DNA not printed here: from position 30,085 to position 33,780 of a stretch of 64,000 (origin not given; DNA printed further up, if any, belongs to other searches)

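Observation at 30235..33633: Giant internally duplicated CPBP (CAAX/Abi-type) intramembrane protease with one catalytic and one degenerate half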

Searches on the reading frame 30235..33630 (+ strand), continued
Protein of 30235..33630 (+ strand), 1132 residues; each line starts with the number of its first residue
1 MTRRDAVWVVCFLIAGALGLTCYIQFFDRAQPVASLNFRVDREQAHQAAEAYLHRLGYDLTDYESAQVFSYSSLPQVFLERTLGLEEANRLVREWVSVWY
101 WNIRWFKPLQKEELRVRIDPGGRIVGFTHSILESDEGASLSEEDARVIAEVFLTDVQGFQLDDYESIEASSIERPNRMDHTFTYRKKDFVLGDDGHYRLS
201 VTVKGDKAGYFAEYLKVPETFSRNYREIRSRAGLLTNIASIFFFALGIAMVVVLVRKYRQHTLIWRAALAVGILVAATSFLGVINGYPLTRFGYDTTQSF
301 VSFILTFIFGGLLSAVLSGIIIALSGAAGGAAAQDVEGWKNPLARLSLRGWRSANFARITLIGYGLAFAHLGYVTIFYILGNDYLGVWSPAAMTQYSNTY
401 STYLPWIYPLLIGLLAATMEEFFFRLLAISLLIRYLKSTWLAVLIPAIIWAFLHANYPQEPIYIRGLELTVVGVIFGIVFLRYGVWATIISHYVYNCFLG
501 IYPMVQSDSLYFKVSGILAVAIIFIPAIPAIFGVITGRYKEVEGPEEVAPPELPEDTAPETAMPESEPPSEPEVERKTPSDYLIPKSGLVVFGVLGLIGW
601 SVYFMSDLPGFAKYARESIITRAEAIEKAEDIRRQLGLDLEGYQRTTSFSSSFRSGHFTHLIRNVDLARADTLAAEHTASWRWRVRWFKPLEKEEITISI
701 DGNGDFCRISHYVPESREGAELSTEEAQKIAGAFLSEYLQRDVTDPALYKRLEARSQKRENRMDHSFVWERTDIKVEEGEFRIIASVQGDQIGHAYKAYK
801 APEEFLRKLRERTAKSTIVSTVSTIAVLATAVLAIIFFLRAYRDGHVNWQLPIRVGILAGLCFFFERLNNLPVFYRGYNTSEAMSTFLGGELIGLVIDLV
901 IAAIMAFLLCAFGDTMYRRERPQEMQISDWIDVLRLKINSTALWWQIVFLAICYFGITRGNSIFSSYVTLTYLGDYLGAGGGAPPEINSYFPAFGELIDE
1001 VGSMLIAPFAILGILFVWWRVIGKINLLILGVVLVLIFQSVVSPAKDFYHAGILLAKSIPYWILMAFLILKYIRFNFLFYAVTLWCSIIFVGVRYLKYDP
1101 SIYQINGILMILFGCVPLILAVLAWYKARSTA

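Call 23: find_encoding_contigs(protein=P0035, flank=8000, max_places=2)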
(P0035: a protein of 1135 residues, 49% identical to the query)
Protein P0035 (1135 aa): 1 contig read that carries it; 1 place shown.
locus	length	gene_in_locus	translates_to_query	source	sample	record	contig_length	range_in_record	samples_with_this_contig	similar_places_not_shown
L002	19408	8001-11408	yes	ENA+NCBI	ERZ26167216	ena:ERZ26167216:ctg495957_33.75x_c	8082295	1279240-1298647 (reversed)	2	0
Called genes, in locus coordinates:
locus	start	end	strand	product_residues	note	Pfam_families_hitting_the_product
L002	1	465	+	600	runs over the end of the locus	PF02129:Peptidase_S15, PF08530:PepX_C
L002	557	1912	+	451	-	PF04734:Ceramidase_alk (faint)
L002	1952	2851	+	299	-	PF02666:PS_Dcarbxylase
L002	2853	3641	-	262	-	PF22624:AASDHPPT_N (weak), PF01648:ACPS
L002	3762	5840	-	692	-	PF10102:DUF2341, PF13385:Laminin_G_3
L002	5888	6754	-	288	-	PF00248:Aldo_ket_red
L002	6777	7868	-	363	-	PF08240:ADH_N, PF00107:ADH_zinc_N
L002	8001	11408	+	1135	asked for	PF16244:DUF4901 (weak), PF02517:Rce1-like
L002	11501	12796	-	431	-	PF00036:EF-hand_1 (faint), PF13405:EF-hand_6 (faint), PF13202:EF-hand_5 (weak), PF13499:EF-hand_7, PF13202:EF-hand_5 (weak), PF13499:EF-hand_7 (weak)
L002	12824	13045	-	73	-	-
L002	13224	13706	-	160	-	PF00903:Glyoxalase, PF13669:Glyoxalase_4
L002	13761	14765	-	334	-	PF02615:Ldh_2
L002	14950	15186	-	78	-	PF13380:CoA_binding_2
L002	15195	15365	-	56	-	-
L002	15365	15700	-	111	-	PF00837:T4_deiodinase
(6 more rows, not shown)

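Call 25: find_encoding_contigs(protein=P0078, flank=8000, max_places=2)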
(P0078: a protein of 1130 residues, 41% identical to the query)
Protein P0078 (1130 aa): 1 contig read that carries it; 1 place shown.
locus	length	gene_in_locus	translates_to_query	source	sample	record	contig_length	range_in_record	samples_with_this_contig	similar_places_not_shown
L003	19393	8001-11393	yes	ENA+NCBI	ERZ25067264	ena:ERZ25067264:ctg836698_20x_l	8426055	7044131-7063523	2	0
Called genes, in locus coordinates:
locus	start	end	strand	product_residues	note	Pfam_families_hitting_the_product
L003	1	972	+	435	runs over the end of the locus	PF07992:Pyr_redox_2, PF00070:Pyr_redox, PF02852:Pyr_redox_dim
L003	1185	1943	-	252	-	PF05721:PhyH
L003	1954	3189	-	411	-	PF01663:Phosphodiest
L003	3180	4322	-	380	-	PF00465:Fe-ADH, PF13685:Fe-ADH_2, PF25137:ADH_Fe_C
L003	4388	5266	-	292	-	PF01904:DUF72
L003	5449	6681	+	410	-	PF00872:Transposase_mut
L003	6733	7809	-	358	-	PF08240:ADH_N, PF00107:ADH_zinc_N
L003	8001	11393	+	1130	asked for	PF02517:Rce1-like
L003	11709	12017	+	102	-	PF13384:HTH_23, PF13518:HTH_28 (weak), PF13551:HTH_29, PF13565:HTH_32 (weak)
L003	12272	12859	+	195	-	PF13358:DDE_3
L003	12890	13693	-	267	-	PF05721:PhyH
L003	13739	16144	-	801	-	PF12704:MacB_PCD, PF02687:FtsX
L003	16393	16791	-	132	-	PF07978:NIPSNAP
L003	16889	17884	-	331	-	PF02615:Ldh_2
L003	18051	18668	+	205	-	PF12766:Pyridox_oxase_2, PF01243:PNPOx_N, PF10590:PNP_phzG_C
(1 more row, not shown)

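Call 26: find_encoding_contigs(protein=P0087, flank=6000, max_places=3)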
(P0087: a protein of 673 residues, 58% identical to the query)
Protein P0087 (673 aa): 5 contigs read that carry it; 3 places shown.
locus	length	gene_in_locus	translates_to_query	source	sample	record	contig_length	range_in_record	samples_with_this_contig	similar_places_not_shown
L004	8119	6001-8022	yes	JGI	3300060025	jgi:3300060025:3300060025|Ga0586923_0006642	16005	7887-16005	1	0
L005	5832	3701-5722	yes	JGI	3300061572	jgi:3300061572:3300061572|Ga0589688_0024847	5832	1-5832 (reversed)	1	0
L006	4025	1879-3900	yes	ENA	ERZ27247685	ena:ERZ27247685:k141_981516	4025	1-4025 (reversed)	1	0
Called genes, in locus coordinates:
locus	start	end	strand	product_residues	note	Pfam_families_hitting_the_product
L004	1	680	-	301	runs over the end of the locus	PF05721:PhyH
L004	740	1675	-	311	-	PF05721:PhyH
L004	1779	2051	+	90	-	PF04365:BrnT_toxin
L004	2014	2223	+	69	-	-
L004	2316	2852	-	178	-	-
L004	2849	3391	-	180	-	-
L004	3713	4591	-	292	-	PF01904:DUF72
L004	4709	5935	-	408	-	PF08240:ADH_N, PF16912:Glu_dehyd_C (weak), PF00107:ADH_zinc_N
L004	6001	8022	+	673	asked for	PF02517:Rce1-like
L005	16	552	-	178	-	-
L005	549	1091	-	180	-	-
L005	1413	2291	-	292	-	PF01904:DUF72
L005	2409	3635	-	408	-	PF08240:ADH_N, PF16912:Glu_dehyd_C (weak), PF00107:ADH_zinc_N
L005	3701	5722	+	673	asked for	PF02517:Rce1-like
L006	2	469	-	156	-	?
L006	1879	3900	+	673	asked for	PF02517:Rce1-like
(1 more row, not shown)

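Call 31: search_protein_representatives(alignment_id=A1)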
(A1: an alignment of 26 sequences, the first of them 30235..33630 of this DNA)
Query: 26 sequences, 1133 profile positions. Proteins with E-value up to 0.001 (for the whole library): 4243; up to 1e-10: 2984; up to 1e-30: 1683. The best 150 are listed.
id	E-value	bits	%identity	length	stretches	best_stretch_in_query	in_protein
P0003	0.0e+00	1686.7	-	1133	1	1-1130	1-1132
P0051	0.0e+00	1621.4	-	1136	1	1-1129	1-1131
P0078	0.0e+00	1557.9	-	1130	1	1-1130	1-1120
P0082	0.0e+00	1466.1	-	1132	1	1-1128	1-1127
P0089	0.0e+00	1423.8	-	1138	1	2-1128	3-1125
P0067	0.0e+00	1379.0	-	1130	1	1-1126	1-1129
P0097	0.0e+00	1363.6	-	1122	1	1-1127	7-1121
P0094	0.0e+00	1343.0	-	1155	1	10-1131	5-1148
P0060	0.0e+00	1318.7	-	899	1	75-975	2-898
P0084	0.0e+00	1304.9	-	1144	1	1-1120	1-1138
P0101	0.0e+00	1296.6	-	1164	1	1-1126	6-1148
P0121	0.0e+00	1151.8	-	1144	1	2-1128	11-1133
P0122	0.0e+00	1149.5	-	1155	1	2-1130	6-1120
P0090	0.0e+00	1117.3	-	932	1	4-861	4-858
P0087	0.0e+00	1066.4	-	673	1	1-674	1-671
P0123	0.0e+00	1039.4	-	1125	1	10-1125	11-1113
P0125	0.0e+00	1034.3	-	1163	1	3-1120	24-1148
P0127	0.0e+00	1026.4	-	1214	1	3-1122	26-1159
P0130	4.9e-294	995.0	-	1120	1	3-1127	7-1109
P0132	1.6e-290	983.4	-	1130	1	1-1125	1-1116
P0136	2.2e-283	959.8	-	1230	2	9-547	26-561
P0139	2.5e-275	933.1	-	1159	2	11-436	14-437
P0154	2.5e-263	893.3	-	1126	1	9-1129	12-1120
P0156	1.2e-261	887.8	-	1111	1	2-1120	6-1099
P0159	3.0e-260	883.1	-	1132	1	1-1118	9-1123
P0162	8.7e-260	881.6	-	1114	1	4-1120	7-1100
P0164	2.6e-258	876.7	-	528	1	1-505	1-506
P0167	6.0e-257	872.2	-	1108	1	7-1120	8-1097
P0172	5.6e-255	865.7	-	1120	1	2-1131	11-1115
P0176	1.5e-251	854.3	-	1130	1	2-1127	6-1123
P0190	1.2e-242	824.9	-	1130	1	3-1126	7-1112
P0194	1.5e-241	821.2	-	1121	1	7-1130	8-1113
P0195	2.5e-241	820.5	-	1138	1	4-1127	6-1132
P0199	2.7e-239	813.7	-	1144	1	7-1128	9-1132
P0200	1.1e-238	811.7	-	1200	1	14-1125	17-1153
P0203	2.7e-237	807.1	-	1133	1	2-1130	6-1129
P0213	1.6e-231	788.0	-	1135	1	8-1130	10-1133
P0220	3.5e-227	773.6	-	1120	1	2-1128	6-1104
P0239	1.9e-219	748.0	-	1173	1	2-1120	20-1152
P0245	2.3e-217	741.1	-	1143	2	2-643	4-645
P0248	6.4e-216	736.3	-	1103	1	1-1120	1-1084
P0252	3.6e-214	730.5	-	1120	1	2-1124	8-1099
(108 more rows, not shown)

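Call 32: find_related_loci(query=A1, collection=genome_contigs, flank=6000)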
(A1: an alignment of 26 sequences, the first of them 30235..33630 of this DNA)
Query A1 (1132 aa) in genome_contigs; peptide patterns used: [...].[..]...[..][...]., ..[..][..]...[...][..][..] (x = any residue, [..] = any of these).
440 stretches matched a pattern; 365 encode a relative of the query (tblastn E <= 1e-3); the best 80 are kept; 77 distinct loci.
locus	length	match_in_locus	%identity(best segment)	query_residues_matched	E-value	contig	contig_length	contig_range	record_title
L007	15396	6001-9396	93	1-1132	0e+0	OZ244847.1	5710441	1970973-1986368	MAG: Candidatus Latescibacterota bacterium isolate 8a2eb0e1-25ad-4382-8bb9-52b38a0e126b genome assembly, chromosome: 1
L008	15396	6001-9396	93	1-1132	0e+0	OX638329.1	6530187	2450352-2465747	MAG: uncultured Latescibacteria bacterium isolate 03e23b1f-02ed-4bf0-8d8f-a367d3d93791 genome assembly, chromosome: 1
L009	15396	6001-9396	91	1-1132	0e+0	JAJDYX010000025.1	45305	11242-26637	MAG: Candidatus Latescibacterota bacterium isolate jk18x34bins.57 k141_433165, whole genome shotgun sequence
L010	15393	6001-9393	91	1-1131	0e+0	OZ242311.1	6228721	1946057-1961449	MAG: Candidatus Latescibacterota bacterium isolate bccf755e-c1ee-4055-8c2e-878efcd7d1d4 genome assembly, chromosome: 1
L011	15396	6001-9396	91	1-1132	0e+0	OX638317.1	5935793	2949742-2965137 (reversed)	MAG: uncultured Latescibacteria bacterium isolate cbbe8a84-e08a-4d06-a76e-2eb930d8ff24 genome assembly, chromosome: 1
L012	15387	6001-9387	91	1-1129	0e+0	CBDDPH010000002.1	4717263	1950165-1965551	MAG: Candidatus Latescibacterota bacterium isolate fcaf43fe-a799-4ace-af36-b323ac78cc8e genome assembly, contig: contig_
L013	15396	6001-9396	91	1-1132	0e+0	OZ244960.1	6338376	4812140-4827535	MAG: Candidatus Latescibacterota bacterium isolate 84ceb019-2832-410a-8319-f59b3e32517b genome assembly, chromosome: 1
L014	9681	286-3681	91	1-1132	0e+0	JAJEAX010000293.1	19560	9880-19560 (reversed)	MAG: Candidatus Latescibacterota bacterium isolate jk18x7bins.9 k141_805551, whole genome shotgun sequence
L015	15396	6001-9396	89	1-1131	0e+0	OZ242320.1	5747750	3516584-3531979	MAG: Candidatus Latescibacterota bacterium isolate 06f19266-885c-4d39-bf7e-e57a8b9e9c03 genome assembly, chromosome: 1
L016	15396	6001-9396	91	1-1132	0e+0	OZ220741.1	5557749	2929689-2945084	MAG: Candidatus Latescibacterota bacterium isolate a9e09e5c-d410-47d8-823c-ef7e39eb5a37 genome assembly, chromosome: 1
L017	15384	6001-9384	72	1-1131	0e+0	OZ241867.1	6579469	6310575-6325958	MAG: Candidatus Latescibacterota bacterium isolate 402c3f40-99c9-4ff8-b352-fabea084b2f7 genome assembly, chromosome: 1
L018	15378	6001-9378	71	1-1131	0e+0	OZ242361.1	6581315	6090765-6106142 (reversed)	MAG: Candidatus Latescibacterota bacterium isolate c7d3165a-3b70-4ca6-a93c-9a173e2068a1 genome assembly, chromosome: 1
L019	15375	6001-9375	73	1-1131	0e+0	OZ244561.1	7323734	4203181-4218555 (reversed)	MAG: Candidatus Latescibacterota bacterium isolate 14245923-b953-489b-b549-9f362580a9e9 genome assembly, chromosome: 1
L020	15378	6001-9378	72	1-1131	0e+0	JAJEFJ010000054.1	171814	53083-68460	MAG: Candidatus Latescibacterota bacterium isolate p16x43bins.30 k141_985601, whole genome shotgun sequence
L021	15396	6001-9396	91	1-1131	0e+0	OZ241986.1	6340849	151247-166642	MAG: Candidatus Latescibacterota bacterium isolate 0d522d25-140f-41b3-910f-d932058e053c genome assembly, chromosome: 1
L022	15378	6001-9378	72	1-1132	0e+0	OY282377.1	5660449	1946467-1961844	MAG: uncultured Latescibacteria bacterium genome assembly, chromosome: 1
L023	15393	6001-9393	92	1-1132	0e+0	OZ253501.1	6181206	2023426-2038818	MAG: Candidatus Latescibacterota bacterium isolate f485d00f-16df-4488-a4d1-ddfd292eb512 genome assembly, chromosome: 1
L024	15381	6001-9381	68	1-1132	0e+0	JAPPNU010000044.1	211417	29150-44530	MAG: Gemmatimonadota bacterium isolate RHO3_bin_7 NODE_111_length_211417_cov_39.499305, whole genome shotgun sequence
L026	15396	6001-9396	89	1-1132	0e+0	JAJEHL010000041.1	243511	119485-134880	MAG: Candidatus Latescibacterota bacterium isolate p16x60bins.49 k141_821673, whole genome shotgun sequence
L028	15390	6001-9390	64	3-1130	0e+0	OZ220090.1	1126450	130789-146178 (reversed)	MAG: Candidatus Latescibacterota bacterium isolate 4e2a754f-172e-45f6-b93c-83e01e84db49 genome assembly, chromosome: 2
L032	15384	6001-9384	79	1-1132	0e+0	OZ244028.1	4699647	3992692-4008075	MAG: Candidatus Latescibacterota bacterium isolate bd5b79a9-654a-4f06-b92f-bece6890e083 genome assembly, chromosome: 1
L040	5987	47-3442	49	1-1132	0e+0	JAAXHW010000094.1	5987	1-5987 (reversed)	MAG: Candidatus Latescibacterota bacterium isolate Plut_88899 unfiltered_Plut_88899_genomic_contig_968273, whole genome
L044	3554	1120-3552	58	1-1124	0e+0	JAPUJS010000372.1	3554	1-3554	MAG: bacterium isolate KW1-S15_112 KW1-S15_112_cg372, whole genome shotgun sequence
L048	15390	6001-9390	71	1-1132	0e+0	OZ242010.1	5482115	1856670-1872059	MAG: Candidatus Latescibacterota bacterium isolate 318c57a3-5c92-4b38-acc3-b9680ed3e2d2 genome assembly, chromosome: 1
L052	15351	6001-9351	41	1-1130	0e+0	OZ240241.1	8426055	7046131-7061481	MAG: Candidatus Latescibacterota bacterium isolate 5029ecf2-d60f-4a19-a35b-269815a0a5cf genome assembly, chromosome: 1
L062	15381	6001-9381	48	1-1132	0e+0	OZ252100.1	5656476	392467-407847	MAG: Candidatus Latescibacterota bacterium isolate a405b522-c60e-4cbd-8fa6-7b572aa56bb7 genome assembly, chromosome: 1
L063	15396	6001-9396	48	1-1132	0e+0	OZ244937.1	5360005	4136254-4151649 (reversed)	MAG: Candidatus Latescibacterota bacterium isolate 1c493fcc-a489-4500-a9bd-4f4019e95c1e genome assembly, chromosome: 1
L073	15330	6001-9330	32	4-1132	2e-145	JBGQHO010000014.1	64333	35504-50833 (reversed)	MAG: Terriglobia bacterium isolate OBJ2_061818_070_70 k141_357022_length_64333_cov_29.8461, whole genome shotgun sequenc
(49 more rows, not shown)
